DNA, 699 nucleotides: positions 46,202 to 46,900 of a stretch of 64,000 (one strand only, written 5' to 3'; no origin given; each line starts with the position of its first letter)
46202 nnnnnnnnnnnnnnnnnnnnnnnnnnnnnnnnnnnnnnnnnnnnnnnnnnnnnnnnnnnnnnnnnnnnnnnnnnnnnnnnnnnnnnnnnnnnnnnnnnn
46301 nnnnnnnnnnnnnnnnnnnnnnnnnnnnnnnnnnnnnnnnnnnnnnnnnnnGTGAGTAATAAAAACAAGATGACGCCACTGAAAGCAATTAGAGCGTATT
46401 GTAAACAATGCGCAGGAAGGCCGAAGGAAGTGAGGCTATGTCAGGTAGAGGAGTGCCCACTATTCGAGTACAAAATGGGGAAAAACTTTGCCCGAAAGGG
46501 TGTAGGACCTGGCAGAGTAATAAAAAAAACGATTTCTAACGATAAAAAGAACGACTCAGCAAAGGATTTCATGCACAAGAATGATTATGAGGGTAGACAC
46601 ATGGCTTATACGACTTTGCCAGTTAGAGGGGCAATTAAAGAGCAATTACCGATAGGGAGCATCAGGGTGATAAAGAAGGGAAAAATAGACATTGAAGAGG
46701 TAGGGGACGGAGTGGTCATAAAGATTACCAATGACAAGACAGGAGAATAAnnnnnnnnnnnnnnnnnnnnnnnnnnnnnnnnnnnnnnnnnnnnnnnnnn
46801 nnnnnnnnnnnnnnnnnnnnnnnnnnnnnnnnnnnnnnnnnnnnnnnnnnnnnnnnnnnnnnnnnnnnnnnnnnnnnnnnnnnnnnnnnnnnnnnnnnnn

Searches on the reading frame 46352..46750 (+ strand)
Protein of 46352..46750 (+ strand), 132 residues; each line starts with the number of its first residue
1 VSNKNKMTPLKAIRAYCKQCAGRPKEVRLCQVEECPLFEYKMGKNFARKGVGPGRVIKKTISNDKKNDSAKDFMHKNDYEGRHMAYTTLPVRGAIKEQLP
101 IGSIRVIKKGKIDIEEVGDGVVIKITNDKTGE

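Call 5: search_protein_families(library=pfam, proteins=[window:46352-46750:+], max_evalue=0.01)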
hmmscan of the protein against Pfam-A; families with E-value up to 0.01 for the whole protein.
window:46352-46750:+ (132 aa): 0 families

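Call 10: search_protein_families(library=phrogs, proteins=[window:46352-46750:+], max_evalue=0.01)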
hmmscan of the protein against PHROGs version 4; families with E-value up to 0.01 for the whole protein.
window:46352-46750:+ (132 aa): 0 families

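Call 12: search_protein_families(library=ncbifam, proteins=[window:46352-46750:+], max_evalue=0.1)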
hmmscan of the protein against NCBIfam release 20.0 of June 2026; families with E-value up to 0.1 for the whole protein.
window:46352-46750:+ (132 aa): 0 families

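Call 76: search_solved_structures(query=window:46352-46747:+, max_evalue=1)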
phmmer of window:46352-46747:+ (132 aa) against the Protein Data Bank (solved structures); distinct sequences matched with E-value up to 1: 2.
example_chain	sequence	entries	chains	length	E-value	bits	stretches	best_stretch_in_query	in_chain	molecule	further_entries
3r6b_A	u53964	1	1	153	0.14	15.9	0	18-47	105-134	Thrombospondin-1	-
5xyi_M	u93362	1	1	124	0.29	14.9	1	65-118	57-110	Ribosomal protein L7Ae, putative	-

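Call 99: search_protein_families(library=padloc, proteins=[window:46352-46750:+], max_evalue=0.01)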
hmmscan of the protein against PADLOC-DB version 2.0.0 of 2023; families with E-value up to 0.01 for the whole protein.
window:46352-46750:+ (132 aa): 0 families
